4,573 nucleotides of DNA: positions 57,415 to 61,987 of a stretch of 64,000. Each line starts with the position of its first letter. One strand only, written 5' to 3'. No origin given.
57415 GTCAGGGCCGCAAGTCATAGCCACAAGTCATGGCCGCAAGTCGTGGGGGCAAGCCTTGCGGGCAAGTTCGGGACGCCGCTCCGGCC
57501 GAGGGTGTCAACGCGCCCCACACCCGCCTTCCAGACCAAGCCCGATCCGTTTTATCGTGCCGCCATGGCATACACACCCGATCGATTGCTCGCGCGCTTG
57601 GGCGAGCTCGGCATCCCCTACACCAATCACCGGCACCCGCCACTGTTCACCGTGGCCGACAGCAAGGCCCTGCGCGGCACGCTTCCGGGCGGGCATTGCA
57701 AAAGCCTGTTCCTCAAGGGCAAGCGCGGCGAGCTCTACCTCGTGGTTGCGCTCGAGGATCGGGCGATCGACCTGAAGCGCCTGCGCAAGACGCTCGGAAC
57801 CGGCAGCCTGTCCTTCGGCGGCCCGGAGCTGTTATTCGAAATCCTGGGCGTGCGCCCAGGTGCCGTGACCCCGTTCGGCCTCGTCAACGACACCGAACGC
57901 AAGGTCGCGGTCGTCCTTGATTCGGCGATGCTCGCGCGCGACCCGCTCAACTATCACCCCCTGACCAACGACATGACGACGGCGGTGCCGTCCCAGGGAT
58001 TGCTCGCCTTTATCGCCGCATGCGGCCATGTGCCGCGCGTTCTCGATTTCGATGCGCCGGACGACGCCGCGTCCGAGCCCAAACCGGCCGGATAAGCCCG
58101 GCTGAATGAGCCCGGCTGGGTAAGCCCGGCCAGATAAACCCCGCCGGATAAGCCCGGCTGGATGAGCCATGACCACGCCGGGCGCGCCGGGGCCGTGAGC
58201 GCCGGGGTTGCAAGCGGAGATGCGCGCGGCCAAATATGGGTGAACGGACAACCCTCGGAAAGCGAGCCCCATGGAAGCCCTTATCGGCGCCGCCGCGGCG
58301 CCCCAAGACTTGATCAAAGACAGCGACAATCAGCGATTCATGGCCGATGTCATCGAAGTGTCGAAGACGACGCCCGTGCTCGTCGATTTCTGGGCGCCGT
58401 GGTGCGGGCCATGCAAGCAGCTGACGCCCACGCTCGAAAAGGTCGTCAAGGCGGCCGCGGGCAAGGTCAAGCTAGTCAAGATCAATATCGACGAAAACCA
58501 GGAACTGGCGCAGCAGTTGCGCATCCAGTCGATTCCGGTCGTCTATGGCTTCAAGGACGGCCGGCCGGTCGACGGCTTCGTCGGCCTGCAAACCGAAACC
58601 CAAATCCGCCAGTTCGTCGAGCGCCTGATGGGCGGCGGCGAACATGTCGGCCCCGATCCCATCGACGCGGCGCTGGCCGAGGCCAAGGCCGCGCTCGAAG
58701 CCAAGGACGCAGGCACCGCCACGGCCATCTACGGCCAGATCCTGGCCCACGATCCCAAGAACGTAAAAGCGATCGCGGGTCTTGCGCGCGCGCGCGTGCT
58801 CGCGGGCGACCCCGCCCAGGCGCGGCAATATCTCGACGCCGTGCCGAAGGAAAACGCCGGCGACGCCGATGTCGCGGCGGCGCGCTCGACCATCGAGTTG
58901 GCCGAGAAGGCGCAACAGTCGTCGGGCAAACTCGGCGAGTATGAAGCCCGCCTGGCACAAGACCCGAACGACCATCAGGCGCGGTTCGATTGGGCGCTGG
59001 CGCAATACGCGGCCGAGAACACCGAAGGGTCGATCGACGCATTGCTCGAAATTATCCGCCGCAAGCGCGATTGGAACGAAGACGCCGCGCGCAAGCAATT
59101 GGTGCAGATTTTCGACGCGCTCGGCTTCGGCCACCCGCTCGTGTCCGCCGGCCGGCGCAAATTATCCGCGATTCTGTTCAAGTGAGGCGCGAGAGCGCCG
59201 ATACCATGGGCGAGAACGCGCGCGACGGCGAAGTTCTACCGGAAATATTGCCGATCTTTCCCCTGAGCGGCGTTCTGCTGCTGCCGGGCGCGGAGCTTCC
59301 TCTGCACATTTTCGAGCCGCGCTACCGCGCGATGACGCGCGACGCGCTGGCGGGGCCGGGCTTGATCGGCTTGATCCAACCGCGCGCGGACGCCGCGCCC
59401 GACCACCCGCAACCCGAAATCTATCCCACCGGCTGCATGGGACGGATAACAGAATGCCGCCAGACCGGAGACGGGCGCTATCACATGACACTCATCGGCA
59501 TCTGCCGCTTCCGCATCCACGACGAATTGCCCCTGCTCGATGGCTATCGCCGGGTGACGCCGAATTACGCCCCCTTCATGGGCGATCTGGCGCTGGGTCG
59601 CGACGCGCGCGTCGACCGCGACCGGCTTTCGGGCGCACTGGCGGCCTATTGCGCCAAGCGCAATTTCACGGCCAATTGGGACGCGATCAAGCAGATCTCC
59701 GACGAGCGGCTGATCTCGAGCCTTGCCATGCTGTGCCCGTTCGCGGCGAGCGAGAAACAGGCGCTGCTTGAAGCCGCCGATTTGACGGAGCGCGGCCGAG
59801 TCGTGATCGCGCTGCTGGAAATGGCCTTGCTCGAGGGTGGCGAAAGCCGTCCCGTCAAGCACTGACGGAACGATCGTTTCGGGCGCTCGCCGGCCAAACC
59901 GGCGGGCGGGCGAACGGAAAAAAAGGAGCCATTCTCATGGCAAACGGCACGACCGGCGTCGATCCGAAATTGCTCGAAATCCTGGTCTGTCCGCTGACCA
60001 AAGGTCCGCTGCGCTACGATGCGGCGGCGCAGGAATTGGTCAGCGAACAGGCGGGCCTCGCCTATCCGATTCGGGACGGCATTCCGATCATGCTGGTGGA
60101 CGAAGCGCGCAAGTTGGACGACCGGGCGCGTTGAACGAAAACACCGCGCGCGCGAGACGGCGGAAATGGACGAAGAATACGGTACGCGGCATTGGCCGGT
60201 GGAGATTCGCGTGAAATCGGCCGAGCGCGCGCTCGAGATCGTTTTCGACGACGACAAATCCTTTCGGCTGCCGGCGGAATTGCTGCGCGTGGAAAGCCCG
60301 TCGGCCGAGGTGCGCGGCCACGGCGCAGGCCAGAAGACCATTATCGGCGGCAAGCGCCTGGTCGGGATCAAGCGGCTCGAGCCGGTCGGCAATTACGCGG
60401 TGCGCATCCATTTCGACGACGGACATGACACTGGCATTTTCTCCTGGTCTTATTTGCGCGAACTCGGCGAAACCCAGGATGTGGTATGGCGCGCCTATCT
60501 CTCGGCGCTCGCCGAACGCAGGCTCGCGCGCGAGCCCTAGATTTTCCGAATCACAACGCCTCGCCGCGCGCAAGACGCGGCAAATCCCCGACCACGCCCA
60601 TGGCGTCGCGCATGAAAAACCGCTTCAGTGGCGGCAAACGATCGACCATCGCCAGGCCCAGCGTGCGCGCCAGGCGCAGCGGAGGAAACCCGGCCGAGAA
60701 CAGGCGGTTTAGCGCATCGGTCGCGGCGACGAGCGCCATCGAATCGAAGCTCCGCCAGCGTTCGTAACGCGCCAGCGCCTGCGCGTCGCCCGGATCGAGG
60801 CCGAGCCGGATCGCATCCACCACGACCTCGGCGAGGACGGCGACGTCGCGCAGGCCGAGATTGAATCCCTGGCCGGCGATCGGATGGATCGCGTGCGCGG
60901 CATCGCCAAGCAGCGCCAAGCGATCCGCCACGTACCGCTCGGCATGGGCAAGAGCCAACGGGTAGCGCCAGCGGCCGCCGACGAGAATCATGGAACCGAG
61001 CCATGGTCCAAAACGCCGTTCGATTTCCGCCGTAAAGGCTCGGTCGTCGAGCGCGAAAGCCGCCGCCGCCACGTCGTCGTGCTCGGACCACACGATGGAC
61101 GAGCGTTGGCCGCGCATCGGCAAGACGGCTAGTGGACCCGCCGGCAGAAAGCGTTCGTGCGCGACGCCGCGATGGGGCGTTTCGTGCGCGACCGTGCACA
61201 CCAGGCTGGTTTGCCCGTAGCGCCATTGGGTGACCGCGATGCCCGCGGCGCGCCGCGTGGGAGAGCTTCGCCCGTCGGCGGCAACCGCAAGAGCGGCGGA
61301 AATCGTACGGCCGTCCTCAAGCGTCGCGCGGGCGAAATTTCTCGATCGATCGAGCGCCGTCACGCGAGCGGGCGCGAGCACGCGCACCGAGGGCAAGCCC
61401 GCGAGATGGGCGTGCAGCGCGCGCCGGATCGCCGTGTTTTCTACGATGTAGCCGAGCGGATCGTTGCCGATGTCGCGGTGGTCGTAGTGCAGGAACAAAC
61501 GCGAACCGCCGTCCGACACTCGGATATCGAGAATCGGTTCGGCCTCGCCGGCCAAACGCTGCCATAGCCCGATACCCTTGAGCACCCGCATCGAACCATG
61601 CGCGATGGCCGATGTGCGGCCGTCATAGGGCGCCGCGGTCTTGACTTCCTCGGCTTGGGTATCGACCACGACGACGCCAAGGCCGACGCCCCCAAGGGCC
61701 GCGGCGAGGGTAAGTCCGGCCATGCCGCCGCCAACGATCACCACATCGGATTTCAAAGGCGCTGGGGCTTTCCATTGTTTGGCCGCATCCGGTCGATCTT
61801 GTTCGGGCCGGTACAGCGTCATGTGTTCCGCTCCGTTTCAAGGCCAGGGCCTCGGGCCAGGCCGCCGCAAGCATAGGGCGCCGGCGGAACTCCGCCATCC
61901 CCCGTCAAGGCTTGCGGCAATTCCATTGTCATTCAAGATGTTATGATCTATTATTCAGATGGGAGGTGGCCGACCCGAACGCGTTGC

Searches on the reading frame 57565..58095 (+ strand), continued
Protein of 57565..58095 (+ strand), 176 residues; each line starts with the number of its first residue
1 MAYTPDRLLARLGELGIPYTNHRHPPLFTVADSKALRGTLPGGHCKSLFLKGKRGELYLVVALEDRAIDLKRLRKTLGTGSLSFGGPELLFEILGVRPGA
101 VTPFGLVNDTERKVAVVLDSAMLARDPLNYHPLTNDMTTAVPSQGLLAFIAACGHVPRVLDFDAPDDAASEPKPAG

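Call 43: list_cluster_members(proteins=[window:57565-58092:+, window:58271-59182:+, window:57020-57226:+])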
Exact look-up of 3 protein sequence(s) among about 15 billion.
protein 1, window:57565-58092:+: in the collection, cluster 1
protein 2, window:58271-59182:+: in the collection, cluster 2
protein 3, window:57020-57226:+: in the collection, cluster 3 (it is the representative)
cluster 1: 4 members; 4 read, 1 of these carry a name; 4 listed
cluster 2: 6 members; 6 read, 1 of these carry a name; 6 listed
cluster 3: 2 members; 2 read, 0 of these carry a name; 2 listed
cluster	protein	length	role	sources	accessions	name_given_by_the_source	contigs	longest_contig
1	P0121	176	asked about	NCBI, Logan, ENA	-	-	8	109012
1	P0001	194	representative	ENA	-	-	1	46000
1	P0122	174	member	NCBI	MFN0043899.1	MAG: prolyl-tRNA synthetase associated domain-containing protein [Alphaproteobacteria ...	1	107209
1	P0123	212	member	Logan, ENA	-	-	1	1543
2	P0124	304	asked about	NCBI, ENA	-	-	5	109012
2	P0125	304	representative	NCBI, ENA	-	-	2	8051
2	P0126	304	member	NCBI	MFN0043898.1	MAG: thioredoxin [Alphaproteobacteria bacterium]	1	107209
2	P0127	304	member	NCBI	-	-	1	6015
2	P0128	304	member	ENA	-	-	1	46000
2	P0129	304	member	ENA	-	-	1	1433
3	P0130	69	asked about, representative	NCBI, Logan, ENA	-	-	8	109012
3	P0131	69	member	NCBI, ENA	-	-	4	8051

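Call 44: find_encoding_contigs(protein=P0122, flank=5000, max_places=3)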
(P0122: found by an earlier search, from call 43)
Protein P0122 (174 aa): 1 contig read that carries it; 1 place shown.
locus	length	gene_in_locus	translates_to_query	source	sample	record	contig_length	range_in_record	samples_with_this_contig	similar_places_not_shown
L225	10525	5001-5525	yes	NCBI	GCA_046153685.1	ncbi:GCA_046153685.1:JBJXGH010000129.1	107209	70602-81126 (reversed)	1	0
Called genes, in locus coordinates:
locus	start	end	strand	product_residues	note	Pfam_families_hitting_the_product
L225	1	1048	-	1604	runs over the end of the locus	PF21075:GDH_ACT1, PF21073:GDH_HM1, PF21076:GDH_ACT2, PF21079:GDH_HM2, PF21077:GDH_ACT3, PF21078:GDH_HM3, PF05088:Bac_GDH_CD, PF21074:GDH_C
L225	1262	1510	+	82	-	-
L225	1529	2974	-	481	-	PF01381:HTH_3, PF12844:HTH_19, PF13443:HTH_26 (weak), PF13560:HTH_31, PF06114:Peptidase_M78, PF09856:ScfRs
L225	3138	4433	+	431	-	PF00463:ICL, PF13714:PEP_mutase, PF00463:ICL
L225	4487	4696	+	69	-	PF13773:DUF4170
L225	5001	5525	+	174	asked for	PF04073:tRNA_edit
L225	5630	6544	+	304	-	PF00578:AhpC-TSA (weak), PF00085:Thioredoxin, PF13098:Thioredoxin_2, PF13905:Thioredoxin_8 (weak), PF16918:PknG_TPR (faint), PF14559:TPR_19, PF14561:TPR_20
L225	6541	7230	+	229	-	PF02190:LON_substr_bdg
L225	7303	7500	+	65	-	PF03966:Trm112p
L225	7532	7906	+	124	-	PF06155:GBBH-like_N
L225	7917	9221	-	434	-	-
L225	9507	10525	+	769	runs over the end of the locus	PF13491:FtsK_4TM, PF17854:FtsK_alpha, PF01580:FtsK_SpoIIIE, PF09397:FtsK_gamma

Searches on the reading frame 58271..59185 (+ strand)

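Call 10: search_protein_families(library=pfam, proteins=[window:58271-59185:+], max_evalue=0.01)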
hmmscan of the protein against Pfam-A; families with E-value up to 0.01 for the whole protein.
window:58271-59185:+ (304 aa): 20 families
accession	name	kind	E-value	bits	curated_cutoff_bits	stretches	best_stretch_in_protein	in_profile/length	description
PF14561.12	TPR_20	-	2.8e-30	104.9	25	1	216-303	3-90/90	Tetratricopeptide repeat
PF00085.26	Thioredoxin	-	1.6e-26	92.8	23.5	1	20-117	7-102/103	Thioredoxin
PF14559.12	TPR_19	-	1.8e-14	54.2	25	1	141-206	1-66/68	Tetratricopeptide repeat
PF13098.12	Thioredoxin_2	-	8.7e-09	36.1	27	1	33-114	5-102/104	Thioredoxin-like domain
PF13905.12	Thioredoxin_8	-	3.1e-08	34.3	27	1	35-78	3-48/94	Thioredoxin-like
PF13371.12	TPR_9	-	6.5e-06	26.5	35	1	141-207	5-71/73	Tetratricopeptide repeat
PF16918.11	PknG_TPR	-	4.2e-05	22.9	27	1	134-234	167-266/340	Protein kinase G tetratricopeptide repeat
PF00578.27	AhpC-TSA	-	6.1e-05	23.4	26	1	28-91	23-85/124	AhpC/TSA family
PF08534.16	Redoxin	-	0.00011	22.5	26.6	1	32-80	27-78/148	Redoxin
PF24575.1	TPR_Slam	-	0.00014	22.7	35.2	0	128-176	44-92/104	Surface lipoprotein assembly modifier, N-terminal TPR repeats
PF13899.12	Thioredoxin_7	-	0.00017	22.1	27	1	33-91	17-78/83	Thioredoxin-like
PF13431.12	TPR_17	-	0.00051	20.5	24.4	0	154-186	2-34/34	Tetratricopeptide repeat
PF13432.12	TPR_16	-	0.00052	20.8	32.7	0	135-198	1-64/65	Tetratricopeptide repeat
PF04756.19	OST3_OST6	-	0.00059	19.8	27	1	45-96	46-104/294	OST3 / OST6 family, transporter family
PF05768.20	Glrx-like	-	0.0016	19.2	26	1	43-91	8-53/77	Glutaredoxin-like domain (DUF836)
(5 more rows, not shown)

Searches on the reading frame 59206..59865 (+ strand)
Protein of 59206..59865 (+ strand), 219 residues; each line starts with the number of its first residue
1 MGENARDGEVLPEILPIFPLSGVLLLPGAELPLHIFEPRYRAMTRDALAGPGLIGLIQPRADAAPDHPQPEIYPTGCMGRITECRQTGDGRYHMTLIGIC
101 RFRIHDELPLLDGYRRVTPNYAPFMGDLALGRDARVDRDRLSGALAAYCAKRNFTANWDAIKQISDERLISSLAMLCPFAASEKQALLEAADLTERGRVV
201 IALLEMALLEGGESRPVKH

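Call 51: search_protein_families(library=pfam, proteins=[window:59206-59865:+], max_evalue=0.001)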
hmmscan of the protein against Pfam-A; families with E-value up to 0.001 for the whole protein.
window:59206-59865:+ (219 aa): 1 family
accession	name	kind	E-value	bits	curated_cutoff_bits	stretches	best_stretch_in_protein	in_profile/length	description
PF02190.22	LON_substr_bdg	-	4.3e-28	99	28.7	1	15-204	2-198/200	ATP-dependent protease La (LON) substrate-binding domain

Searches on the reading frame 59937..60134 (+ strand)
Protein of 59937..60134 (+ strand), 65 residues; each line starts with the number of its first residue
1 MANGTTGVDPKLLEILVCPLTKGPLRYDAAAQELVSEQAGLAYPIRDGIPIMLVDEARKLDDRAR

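Call 51: search_protein_families(library=pfam, proteins=[window:59937-60134:+], max_evalue=0.001)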
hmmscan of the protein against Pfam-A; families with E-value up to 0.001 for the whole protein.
window:59937-60134:+ (65 aa): 1 family
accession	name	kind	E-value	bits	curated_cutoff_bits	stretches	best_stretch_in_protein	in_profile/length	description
PF03966.22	Trm112p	-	2.6e-18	66.1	22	1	9-48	1-40/40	Trm112p-like protein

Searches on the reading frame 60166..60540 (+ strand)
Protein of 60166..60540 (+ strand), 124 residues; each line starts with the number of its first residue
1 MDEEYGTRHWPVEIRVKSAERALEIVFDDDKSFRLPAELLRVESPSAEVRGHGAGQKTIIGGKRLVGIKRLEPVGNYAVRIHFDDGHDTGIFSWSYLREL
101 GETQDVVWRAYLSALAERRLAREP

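Call 51: search_protein_families(library=pfam, proteins=[window:60166-60540:+], max_evalue=0.001)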
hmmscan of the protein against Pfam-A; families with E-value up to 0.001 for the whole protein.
window:60166-60540:+ (124 aa): 1 family
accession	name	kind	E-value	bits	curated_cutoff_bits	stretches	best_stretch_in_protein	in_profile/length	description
PF06155.17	GBBH-like_N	-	6.4e-29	101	22.8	1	14-98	1-85/85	Gamma-butyrobetaine hydroxylase-like, N-terminal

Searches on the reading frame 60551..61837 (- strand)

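Call 51: search_protein_families(library=pfam, proteins=[window:60551-61837:-], max_evalue=0.001)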
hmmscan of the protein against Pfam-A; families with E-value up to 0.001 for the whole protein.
window:60551-61837:- (428 aa): 6 families
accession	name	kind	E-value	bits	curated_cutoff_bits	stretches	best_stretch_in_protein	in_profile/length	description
PF01494.25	FAD_binding_3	-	4.8e-35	121.8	22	1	30-363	2-339/349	FAD binding domain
PF05834.18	Lycopene_cycl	-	1.1e-08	35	23.4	1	31-198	1-150/380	Lycopene cyclase protein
PF07992.20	Pyr_redox_2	-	4.7e-08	33.2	26.1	0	30-64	143-177/291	Pyridine nucleotide-disulphide oxidoreductase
PF01266.30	DAO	-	3.7e-05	23.9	27.9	1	31-183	1-150/353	FAD dependent oxidoreductase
PF00890.30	FAD_binding_2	-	0.00067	19.4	20.4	0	31-63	1-33/414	FAD binding domain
PF08491.16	SE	-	0.00067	19.2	20.1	0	305-382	130-207/276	Squalene epoxidase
